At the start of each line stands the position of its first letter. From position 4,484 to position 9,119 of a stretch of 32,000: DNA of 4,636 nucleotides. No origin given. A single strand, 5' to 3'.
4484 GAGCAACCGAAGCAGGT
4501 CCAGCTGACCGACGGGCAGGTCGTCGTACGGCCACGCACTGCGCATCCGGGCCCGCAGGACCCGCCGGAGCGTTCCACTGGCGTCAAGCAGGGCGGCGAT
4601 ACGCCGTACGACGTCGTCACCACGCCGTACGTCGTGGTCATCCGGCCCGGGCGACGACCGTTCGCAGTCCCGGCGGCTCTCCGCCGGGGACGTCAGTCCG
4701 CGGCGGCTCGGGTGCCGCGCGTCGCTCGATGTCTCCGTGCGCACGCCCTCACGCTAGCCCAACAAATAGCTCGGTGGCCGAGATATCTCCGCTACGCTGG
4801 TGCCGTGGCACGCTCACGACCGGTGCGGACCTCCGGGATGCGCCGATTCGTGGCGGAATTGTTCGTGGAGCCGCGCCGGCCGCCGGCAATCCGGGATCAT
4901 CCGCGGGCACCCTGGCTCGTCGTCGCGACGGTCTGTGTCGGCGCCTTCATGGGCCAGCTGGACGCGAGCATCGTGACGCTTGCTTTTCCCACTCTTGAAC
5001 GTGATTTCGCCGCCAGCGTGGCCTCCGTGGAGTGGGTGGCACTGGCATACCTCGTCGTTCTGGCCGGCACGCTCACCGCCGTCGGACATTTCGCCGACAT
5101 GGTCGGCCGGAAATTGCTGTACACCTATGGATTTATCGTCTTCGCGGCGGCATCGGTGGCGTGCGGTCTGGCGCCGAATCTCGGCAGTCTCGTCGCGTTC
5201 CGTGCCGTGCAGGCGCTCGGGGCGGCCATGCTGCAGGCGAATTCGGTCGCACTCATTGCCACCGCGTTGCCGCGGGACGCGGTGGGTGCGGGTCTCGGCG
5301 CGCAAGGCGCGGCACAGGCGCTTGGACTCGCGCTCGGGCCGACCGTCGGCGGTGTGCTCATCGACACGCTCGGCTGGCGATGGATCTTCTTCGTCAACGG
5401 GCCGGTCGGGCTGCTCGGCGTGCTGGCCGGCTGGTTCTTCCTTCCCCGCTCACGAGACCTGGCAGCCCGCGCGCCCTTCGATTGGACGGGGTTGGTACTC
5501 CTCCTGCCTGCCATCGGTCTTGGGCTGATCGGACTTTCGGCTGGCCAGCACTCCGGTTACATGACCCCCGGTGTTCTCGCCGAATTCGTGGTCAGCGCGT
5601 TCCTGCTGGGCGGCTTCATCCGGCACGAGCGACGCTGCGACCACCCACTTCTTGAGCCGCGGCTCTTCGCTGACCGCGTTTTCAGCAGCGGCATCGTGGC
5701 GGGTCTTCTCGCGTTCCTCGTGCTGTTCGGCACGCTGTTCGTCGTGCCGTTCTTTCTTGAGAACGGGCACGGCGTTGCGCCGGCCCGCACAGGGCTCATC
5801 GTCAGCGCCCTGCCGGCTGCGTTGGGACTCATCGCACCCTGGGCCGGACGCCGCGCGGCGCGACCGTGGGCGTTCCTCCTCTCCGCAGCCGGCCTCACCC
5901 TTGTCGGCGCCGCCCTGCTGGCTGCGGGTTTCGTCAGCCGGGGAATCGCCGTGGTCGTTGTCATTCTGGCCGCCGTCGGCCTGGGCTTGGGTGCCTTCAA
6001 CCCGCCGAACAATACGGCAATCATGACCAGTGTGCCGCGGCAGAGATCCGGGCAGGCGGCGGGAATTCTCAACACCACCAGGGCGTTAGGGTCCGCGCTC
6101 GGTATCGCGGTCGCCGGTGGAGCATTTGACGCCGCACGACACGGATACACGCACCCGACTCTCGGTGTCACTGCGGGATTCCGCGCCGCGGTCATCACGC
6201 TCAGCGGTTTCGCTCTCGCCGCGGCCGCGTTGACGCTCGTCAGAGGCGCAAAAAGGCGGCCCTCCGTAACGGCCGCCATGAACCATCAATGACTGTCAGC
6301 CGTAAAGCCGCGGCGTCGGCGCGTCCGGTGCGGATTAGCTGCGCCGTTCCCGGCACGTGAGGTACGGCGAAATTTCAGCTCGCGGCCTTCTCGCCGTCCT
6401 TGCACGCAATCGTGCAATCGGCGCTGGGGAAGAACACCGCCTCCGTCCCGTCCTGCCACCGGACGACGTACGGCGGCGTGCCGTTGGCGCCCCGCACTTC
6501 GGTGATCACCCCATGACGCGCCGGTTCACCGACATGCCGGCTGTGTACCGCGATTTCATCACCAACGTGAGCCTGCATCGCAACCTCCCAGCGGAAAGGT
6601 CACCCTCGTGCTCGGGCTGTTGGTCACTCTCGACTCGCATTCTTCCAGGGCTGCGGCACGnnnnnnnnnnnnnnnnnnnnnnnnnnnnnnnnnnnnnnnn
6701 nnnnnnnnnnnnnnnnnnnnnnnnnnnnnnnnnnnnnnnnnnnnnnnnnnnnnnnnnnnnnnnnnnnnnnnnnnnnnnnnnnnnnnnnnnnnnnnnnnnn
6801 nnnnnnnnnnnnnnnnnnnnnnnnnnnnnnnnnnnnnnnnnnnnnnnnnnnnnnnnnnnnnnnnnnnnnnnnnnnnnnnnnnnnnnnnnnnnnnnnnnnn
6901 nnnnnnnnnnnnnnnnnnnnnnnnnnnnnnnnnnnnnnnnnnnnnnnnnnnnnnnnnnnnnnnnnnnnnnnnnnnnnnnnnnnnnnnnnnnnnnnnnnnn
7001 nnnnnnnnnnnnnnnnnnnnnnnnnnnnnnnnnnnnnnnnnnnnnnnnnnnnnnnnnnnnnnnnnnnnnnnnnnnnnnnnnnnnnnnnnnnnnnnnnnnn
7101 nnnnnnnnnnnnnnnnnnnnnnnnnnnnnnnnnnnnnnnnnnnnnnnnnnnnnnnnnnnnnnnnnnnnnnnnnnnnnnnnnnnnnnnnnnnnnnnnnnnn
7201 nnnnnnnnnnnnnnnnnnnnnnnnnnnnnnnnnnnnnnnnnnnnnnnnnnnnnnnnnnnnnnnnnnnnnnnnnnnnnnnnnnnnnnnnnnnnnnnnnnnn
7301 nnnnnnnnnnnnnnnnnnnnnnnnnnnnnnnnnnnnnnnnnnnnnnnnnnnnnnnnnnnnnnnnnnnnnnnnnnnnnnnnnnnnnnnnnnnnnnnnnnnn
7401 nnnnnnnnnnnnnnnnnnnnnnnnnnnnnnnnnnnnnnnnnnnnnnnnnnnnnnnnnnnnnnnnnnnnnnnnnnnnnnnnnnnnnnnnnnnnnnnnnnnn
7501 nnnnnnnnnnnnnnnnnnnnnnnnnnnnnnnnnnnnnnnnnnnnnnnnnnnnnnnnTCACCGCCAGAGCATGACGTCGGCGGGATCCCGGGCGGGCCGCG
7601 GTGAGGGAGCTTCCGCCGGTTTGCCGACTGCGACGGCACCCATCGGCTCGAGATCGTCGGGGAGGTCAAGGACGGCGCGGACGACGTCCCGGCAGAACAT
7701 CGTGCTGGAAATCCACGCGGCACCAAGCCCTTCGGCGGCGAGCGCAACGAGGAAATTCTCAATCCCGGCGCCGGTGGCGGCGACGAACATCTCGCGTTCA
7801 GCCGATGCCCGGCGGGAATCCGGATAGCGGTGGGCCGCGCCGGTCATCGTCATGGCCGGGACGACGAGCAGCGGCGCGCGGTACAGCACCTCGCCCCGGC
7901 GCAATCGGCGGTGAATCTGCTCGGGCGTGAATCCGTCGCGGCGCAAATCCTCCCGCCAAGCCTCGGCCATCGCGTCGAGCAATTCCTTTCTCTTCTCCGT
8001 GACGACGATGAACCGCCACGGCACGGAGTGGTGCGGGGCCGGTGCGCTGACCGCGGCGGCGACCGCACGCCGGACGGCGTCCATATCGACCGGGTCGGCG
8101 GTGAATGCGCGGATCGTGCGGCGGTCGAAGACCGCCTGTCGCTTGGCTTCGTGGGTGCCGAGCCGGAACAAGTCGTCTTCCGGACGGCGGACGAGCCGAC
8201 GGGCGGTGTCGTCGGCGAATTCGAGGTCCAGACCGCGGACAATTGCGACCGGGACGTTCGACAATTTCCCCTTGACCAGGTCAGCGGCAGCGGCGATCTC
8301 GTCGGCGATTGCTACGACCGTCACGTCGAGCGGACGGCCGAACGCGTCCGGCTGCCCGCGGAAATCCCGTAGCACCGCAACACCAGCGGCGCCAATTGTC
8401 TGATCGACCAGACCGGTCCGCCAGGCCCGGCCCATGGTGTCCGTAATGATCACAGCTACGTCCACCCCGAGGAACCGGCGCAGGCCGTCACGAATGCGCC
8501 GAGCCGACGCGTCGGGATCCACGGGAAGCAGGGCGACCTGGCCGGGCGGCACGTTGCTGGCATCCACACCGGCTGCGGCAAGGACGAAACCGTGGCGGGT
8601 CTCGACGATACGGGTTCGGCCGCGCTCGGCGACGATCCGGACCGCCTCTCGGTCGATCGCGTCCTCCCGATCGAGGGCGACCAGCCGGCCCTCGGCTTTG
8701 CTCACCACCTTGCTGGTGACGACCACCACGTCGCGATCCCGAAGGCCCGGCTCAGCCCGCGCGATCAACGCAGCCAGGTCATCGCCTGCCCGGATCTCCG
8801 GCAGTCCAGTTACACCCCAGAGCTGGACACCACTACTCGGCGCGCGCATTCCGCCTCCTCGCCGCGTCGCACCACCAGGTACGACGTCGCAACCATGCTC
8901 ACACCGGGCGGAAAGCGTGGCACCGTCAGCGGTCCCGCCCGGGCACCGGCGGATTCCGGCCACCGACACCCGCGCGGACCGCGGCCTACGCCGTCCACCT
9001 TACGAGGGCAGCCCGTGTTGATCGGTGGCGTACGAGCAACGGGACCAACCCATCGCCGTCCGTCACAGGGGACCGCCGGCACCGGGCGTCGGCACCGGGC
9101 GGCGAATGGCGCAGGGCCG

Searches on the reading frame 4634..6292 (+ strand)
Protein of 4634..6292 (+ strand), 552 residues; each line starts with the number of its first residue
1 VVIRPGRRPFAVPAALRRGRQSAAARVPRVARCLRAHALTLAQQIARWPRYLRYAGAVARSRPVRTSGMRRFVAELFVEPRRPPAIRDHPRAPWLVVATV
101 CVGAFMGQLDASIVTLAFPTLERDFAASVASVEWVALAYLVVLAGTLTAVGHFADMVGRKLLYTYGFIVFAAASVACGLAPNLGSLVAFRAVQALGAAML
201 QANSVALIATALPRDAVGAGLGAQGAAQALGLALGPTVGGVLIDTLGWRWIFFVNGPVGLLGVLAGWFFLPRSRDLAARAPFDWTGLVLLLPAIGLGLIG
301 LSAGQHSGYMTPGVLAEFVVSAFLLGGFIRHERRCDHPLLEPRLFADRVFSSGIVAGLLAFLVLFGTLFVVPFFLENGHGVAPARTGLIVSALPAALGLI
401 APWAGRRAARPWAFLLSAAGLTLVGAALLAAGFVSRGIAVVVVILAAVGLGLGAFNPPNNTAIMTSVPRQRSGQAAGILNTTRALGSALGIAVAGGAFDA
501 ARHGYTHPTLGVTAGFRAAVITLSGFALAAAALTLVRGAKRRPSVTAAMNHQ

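Call 82: search_protein_families(library=pfam, proteins=[window:4634-6292:+], max_evalue=0.001)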
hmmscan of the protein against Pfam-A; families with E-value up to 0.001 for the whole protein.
window:4634-6292:+ (552 aa): 1 family
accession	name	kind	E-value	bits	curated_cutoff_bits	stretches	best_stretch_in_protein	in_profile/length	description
PF07690.21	MFS_1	-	2.4e-47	162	33.4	1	101-490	2-346/347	Major Facilitator Superfamily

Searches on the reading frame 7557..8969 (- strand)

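Call 7: search_protein_families(library=pfam, proteins=[window:7557-8969:-], max_evalue=0.01)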
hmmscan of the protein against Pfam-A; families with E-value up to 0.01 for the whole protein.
window:7557-8969:- (470 aa): 3 families
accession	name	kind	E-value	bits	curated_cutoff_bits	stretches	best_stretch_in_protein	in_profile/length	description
PF01996.21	F420_ligase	-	2e-53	181.6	25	1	56-246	4-218/218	F420-0:Gamma-glutamyl ligase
PF00881.29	Nitroreductase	-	3.6e-31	109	23.5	1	282-450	3-167/167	Nitroreductase family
PF22046.2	FabMG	-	0.0059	15.9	27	1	166-255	14-96/431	Enoyl-acyl carrier protein reductase FabMG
